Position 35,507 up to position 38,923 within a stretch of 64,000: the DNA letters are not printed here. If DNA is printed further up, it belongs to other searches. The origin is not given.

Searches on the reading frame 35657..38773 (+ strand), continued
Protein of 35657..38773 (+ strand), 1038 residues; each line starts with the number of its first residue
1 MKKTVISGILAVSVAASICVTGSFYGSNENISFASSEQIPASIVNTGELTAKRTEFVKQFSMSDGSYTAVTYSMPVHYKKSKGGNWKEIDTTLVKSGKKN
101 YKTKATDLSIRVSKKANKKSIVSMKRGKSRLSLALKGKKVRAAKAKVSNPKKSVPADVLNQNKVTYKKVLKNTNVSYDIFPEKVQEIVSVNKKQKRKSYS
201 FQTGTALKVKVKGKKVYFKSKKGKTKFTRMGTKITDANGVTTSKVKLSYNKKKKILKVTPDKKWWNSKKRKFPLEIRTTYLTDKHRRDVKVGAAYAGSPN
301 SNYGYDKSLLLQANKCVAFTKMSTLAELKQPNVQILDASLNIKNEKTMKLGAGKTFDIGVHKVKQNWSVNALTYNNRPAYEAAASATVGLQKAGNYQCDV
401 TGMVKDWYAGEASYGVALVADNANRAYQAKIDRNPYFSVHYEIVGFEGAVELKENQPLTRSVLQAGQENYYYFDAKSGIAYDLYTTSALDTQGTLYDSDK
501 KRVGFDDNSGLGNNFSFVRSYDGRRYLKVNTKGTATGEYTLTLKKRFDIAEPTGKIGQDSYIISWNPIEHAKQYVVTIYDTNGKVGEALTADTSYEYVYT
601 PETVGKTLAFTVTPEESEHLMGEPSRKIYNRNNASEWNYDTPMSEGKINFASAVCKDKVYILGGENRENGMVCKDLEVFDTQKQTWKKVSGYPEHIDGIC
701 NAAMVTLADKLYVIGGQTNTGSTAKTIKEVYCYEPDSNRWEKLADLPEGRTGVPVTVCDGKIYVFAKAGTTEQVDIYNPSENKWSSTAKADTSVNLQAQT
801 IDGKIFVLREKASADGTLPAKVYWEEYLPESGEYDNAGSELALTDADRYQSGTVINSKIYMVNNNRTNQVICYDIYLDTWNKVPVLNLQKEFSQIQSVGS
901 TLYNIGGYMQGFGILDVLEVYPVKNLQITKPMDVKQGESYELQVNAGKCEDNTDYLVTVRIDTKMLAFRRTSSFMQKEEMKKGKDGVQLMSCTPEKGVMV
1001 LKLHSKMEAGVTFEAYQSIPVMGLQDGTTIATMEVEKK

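Call 50: find_encoding_contigs(protein=P0256, flank=1500, max_places=10)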
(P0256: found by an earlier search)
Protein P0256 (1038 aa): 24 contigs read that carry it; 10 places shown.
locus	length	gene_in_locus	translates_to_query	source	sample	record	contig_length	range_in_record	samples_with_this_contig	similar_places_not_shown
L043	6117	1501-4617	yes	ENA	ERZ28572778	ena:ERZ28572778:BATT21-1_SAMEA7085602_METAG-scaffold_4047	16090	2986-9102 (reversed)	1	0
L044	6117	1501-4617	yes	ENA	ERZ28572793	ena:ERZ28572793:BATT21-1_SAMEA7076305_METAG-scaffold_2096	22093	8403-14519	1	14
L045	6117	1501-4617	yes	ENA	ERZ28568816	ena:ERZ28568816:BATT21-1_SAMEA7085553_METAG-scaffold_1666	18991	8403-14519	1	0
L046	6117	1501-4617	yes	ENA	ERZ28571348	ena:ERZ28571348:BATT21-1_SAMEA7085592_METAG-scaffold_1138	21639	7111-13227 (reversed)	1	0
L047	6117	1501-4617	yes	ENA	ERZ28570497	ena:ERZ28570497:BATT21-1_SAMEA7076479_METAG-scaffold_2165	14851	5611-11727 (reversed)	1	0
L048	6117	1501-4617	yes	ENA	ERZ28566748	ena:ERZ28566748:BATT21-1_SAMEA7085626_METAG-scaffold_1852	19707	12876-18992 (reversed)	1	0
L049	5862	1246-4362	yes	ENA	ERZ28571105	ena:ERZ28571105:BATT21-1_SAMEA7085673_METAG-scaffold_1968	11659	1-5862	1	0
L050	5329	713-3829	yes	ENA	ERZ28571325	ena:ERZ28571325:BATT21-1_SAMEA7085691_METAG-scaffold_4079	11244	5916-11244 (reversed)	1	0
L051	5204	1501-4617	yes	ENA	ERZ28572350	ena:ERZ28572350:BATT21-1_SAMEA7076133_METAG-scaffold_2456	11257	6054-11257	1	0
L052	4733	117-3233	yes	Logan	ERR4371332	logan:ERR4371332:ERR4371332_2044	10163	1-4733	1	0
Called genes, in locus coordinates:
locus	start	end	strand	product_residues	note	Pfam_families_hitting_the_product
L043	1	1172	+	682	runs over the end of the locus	PF00990:GGDEF, PF00563:EAL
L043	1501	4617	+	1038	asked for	PF24517:CBM96, PF01344:Kelch_1, PF13415:Beta-prop_FBX42, PF24681:Kelch_KLHDC2_KLHL20_DRC7, PF24981:Beta-prop_ATRN-LZTR1, PF13964:Beta-prop_Calicin, PF24996:NANM, PF01344:Kelch_1, +2 more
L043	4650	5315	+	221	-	-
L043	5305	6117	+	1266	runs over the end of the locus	?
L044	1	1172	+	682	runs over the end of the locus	PF00990:GGDEF, PF00563:EAL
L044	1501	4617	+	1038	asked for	PF24517:CBM96, PF01344:Kelch_1, PF13415:Beta-prop_FBX42, PF24681:Kelch_KLHDC2_KLHL20_DRC7, PF24981:Beta-prop_ATRN-LZTR1, PF13964:Beta-prop_Calicin, PF24996:NANM, PF01344:Kelch_1, +2 more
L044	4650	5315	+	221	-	-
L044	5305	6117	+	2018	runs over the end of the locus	PF05593:RHS_repeat (weak), PF25023:TEN_YD-shell, PF15524:Ntox17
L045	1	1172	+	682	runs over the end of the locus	PF00990:GGDEF, PF00563:EAL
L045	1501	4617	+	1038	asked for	PF24517:CBM96, PF01344:Kelch_1, PF13415:Beta-prop_FBX42, PF24681:Kelch_KLHDC2_KLHL20_DRC7, PF24981:Beta-prop_ATRN-LZTR1, PF13964:Beta-prop_Calicin, PF24996:NANM, PF01344:Kelch_1, +2 more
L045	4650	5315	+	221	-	-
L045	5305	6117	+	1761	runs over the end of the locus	?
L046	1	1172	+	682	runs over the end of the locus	PF00990:GGDEF, PF00563:EAL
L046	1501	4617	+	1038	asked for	PF24517:CBM96, PF01344:Kelch_1, PF13415:Beta-prop_FBX42, PF24681:Kelch_KLHDC2_KLHL20_DRC7, PF24981:Beta-prop_ATRN-LZTR1, PF13964:Beta-prop_Calicin, PF24996:NANM, PF01344:Kelch_1, +2 more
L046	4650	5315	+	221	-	-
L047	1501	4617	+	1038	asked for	PF24517:CBM96, PF01344:Kelch_1, PF13415:Beta-prop_FBX42, PF24681:Kelch_KLHDC2_KLHL20_DRC7, PF24981:Beta-prop_ATRN-LZTR1, PF13964:Beta-prop_Calicin, PF24996:NANM, PF01344:Kelch_1, +2 more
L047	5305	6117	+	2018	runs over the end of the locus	PF05593:RHS_repeat (weak), PF25023:TEN_YD-shell, PF15524:Ntox17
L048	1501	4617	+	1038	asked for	PF24517:CBM96, PF01344:Kelch_1, PF13415:Beta-prop_FBX42, PF24681:Kelch_KLHDC2_KLHL20_DRC7, PF24981:Beta-prop_ATRN-LZTR1, PF13964:Beta-prop_Calicin, PF24996:NANM, PF01344:Kelch_1, +2 more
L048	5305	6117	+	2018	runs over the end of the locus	PF05593:RHS_repeat (weak), PF25023:TEN_YD-shell, PF15524:Ntox17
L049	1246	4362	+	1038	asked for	PF24517:CBM96, PF01344:Kelch_1, PF13415:Beta-prop_FBX42, PF24681:Kelch_KLHDC2_KLHL20_DRC7, PF24981:Beta-prop_ATRN-LZTR1, PF13964:Beta-prop_Calicin, PF24996:NANM, PF01344:Kelch_1, +2 more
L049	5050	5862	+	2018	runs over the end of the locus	PF05593:RHS_repeat (weak), PF25023:TEN_YD-shell, PF15524:Ntox17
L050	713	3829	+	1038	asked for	PF24517:CBM96, PF01344:Kelch_1, PF13415:Beta-prop_FBX42, PF24681:Kelch_KLHDC2_KLHL20_DRC7, PF24981:Beta-prop_ATRN-LZTR1, PF13964:Beta-prop_Calicin, PF24996:NANM, PF01344:Kelch_1, +2 more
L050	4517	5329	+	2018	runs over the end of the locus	PF05593:RHS_repeat (weak), PF25023:TEN_YD-shell, PF15524:Ntox17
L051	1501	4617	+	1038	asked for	PF24517:CBM96, PF01344:Kelch_1, PF13415:Beta-prop_FBX42, PF24681:Kelch_KLHDC2_KLHL20_DRC7, PF24981:Beta-prop_ATRN-LZTR1, PF13964:Beta-prop_Calicin, PF24996:NANM, PF01344:Kelch_1, +2 more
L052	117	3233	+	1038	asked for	PF24517:CBM96, PF01344:Kelch_1, PF13415:Beta-prop_FBX42, PF24681:Kelch_KLHDC2_KLHL20_DRC7, PF24981:Beta-prop_ATRN-LZTR1, PF13964:Beta-prop_Calicin, PF24996:NANM, PF01344:Kelch_1, +2 more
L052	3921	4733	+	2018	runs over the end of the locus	PF05593:RHS_repeat (weak), PF25023:TEN_YD-shell, PF15524:Ntox17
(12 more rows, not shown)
